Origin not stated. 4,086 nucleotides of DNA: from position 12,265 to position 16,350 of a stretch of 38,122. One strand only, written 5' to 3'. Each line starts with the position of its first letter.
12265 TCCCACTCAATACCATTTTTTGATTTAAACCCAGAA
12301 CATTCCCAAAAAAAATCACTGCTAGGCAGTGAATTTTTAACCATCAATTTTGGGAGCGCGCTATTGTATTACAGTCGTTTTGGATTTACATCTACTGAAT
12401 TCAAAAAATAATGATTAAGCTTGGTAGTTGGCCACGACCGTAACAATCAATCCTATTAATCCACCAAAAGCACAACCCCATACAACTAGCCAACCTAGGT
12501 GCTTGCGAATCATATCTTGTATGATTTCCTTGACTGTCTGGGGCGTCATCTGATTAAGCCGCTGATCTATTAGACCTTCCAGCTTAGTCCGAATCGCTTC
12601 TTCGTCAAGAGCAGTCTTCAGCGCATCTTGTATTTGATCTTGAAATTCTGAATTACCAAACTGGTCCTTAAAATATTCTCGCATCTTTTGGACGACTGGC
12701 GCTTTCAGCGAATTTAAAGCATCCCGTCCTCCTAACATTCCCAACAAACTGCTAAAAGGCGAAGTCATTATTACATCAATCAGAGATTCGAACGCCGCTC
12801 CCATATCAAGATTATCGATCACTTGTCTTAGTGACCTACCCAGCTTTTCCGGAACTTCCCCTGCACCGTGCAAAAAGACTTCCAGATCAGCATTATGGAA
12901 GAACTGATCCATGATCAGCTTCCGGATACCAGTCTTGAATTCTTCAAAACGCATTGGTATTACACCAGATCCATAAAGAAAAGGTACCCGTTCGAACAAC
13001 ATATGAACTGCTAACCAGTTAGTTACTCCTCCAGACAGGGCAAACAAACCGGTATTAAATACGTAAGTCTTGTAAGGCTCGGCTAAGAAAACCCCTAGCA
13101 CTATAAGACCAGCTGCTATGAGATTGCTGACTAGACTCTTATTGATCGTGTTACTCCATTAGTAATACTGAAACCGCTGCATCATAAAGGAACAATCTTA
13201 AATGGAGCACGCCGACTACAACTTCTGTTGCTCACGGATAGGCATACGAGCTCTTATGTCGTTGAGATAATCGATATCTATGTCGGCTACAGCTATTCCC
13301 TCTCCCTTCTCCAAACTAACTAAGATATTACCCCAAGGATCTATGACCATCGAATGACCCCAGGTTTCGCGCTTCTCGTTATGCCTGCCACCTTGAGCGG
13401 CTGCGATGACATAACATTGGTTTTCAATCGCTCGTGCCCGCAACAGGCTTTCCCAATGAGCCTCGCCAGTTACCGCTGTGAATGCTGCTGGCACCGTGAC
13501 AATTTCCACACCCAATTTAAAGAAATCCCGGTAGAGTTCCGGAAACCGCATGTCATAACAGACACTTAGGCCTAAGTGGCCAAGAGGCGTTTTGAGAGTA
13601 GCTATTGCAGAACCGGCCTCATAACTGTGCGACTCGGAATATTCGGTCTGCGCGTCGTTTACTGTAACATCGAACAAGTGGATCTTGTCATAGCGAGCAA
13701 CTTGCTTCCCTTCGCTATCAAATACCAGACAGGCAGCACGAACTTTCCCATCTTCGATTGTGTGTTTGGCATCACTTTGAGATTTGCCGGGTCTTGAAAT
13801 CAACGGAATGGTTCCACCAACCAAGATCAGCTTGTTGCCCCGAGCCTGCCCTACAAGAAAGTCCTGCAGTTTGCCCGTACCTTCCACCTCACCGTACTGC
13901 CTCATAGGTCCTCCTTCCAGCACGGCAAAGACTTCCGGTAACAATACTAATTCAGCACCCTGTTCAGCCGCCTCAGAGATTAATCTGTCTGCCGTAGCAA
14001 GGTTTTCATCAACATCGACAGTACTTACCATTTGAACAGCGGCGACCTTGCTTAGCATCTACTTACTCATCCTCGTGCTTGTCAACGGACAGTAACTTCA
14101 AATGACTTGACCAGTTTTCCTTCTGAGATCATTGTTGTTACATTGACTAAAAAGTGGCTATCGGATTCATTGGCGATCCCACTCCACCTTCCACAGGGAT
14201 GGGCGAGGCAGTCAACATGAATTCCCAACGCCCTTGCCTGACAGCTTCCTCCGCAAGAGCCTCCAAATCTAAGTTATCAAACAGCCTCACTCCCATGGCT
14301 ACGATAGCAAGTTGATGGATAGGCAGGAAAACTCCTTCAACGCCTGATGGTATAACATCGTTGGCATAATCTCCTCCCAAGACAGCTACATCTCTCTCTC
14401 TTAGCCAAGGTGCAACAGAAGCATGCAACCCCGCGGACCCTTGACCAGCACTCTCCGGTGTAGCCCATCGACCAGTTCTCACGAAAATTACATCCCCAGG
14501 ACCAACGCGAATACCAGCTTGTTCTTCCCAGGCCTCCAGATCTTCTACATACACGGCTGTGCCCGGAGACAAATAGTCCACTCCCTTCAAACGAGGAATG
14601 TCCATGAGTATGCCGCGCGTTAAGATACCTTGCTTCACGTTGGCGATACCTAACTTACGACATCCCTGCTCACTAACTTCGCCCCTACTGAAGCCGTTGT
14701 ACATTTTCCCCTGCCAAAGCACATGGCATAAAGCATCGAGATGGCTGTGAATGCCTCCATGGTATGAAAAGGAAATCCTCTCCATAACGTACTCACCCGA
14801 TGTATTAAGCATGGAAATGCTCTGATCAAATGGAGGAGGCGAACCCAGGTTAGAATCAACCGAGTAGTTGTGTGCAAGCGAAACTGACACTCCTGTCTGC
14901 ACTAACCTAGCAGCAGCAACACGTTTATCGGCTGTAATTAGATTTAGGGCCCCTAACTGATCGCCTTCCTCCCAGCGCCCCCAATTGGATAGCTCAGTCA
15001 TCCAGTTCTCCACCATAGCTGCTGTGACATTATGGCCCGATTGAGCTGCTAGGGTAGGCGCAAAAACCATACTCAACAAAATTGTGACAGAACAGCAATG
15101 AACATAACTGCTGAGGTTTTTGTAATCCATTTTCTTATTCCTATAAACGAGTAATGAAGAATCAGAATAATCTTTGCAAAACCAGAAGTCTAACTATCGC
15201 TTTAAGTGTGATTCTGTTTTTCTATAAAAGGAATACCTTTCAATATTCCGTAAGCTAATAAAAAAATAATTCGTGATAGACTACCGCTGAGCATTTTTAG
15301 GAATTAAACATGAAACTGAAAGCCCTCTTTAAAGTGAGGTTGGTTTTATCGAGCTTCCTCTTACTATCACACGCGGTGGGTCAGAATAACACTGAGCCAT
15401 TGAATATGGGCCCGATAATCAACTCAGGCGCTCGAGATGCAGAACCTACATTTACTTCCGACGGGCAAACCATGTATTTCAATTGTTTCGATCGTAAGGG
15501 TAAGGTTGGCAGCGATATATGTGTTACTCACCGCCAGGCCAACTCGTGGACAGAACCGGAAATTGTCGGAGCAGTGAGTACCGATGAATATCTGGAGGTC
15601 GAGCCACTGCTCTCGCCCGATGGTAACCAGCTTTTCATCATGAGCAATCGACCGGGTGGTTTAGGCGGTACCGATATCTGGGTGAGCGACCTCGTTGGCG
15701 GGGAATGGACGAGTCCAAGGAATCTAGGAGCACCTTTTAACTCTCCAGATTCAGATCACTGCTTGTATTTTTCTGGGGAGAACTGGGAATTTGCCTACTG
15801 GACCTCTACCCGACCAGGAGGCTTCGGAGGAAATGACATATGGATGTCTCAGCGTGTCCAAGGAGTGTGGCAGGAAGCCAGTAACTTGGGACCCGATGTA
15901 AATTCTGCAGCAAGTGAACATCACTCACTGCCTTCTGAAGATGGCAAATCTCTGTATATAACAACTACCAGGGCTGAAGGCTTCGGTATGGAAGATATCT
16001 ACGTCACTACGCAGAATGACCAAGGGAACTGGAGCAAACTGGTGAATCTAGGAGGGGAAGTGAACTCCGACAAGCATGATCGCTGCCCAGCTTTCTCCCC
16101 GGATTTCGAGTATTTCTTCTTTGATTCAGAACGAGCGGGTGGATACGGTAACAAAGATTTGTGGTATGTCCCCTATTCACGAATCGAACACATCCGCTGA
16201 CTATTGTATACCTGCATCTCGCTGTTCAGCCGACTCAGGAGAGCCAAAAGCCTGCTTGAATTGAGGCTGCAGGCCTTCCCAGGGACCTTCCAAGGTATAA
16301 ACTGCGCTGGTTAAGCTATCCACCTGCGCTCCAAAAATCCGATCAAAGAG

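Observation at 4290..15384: All four SPase-I type signal peptides in the window are followed by Gln (a 'Q-rule'), in a genome that encodes a secreted glutaminyl cyclase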

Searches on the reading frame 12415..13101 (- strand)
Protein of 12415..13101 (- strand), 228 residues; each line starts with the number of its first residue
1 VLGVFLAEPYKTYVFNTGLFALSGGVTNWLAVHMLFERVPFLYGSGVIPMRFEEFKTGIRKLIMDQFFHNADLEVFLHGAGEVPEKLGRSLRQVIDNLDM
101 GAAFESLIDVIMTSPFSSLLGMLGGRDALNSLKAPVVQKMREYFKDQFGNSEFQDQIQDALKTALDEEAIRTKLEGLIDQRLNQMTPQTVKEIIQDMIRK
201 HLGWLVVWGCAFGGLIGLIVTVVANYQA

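Call 4: search_protein_families(library=pfam, proteins=[window:12415-13101:-])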
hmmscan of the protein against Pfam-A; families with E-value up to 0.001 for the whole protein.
window:12415-13101:- (228 aa): 1 family
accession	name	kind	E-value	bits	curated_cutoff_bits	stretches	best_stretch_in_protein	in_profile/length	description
PF04286.17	DUF445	-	2.2e-17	64.5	33.8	2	132-225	271-366/368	Protein of unknown function (DUF445)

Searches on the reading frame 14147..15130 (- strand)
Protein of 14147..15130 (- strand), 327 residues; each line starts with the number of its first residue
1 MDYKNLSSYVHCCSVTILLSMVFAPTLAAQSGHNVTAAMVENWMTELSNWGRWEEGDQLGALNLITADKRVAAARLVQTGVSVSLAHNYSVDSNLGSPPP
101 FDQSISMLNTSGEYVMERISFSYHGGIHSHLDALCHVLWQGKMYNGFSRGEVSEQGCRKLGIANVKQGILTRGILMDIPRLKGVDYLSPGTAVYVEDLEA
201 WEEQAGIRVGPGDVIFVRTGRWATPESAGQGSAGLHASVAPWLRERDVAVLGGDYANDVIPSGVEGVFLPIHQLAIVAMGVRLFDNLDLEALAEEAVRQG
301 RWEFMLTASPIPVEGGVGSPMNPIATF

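Call 4: search_protein_families(library=pfam, proteins=[window:14147-15130:-])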
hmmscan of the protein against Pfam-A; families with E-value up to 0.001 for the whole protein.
window:14147-15130:- (327 aa): 1 family
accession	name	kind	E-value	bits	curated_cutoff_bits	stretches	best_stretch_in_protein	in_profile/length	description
PF04199.19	Cyclase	-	1.6e-15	58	23.1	1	100-255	17-137/142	Putative cyclase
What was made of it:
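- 14147..15130 (-): Exported PF04199 cyclase-family protein. Signal peptide 15130-15044; Gln30 (15043-15041) at +1 (APTLAA|QSGHNV). The alternative site AQS|G is not excluded. Pfam PF04199 (call 4).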

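Call 69: search_protein_families(library=ncbifam, proteins=[window:14147-15130:-], max_evalue=0.00001)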
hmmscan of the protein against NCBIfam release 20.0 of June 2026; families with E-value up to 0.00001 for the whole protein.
window:14147-15130:- (327 aa): 0 families

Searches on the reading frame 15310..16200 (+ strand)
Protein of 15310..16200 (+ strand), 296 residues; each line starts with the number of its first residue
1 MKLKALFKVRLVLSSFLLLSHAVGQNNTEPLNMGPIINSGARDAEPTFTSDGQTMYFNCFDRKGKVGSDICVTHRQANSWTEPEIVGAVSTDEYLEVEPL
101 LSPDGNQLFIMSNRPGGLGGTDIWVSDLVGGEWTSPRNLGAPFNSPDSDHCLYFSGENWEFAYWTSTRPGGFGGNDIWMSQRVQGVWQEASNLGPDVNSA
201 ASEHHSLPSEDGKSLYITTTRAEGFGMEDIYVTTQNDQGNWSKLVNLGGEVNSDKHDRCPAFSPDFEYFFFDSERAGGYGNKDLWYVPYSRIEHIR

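Call 4: search_protein_families(library=pfam, proteins=[window:15310-16200:+])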
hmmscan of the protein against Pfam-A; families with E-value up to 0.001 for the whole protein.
window:15310-16200:+ (296 aa): 2 families
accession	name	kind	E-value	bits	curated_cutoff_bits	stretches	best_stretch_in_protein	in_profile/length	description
PF07676.18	PD40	-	5.2e-24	84.1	20.9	2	95-125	10-38/38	WD40-like Beta Propeller Repeat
PF24681.1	Kelch_KLHDC2_KLHL20_DRC7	-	1.3e-05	25.1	50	1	61-251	19-200/221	KLHDC2/KLHL20/DRC7 Kelch-repeats domain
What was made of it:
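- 15310..16200 (+): Exported PD40 beta-propeller protein. Signal peptide 15310-15381; Gln25 (15382-15384) at +1 (SHAVG|QNNTEP). Pfam PD40 (call 4).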

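Call 69: search_protein_families(library=ncbifam, proteins=[window:15310-16200:+], max_evalue=0.00001)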
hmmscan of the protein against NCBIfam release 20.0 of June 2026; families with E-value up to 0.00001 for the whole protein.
window:15310-16200:+ (296 aa): 3 families
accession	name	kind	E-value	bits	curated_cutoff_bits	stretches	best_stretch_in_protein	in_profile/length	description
NF053607.1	CHU_0125_OmpA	equivalog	8.3e-42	143.5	620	3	36-151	214-332/639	CHU_0125 family OmpA-like outer membrane integrity protein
NF052230.1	T9SS_PorE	exception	3e-34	118.3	600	2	30-149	213-334/648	PorE family type IX secretion system protein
TIGR02800.1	propeller_TolB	equivalog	5.9e-07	28.8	343.15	0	35-158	273-387/418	Tol-Pal system beta propeller repeat protein TolB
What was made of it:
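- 15310..16200 (+): The best NCBIfam similarity is to Bacteroidota PorE/CHU_0125 (call 69).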
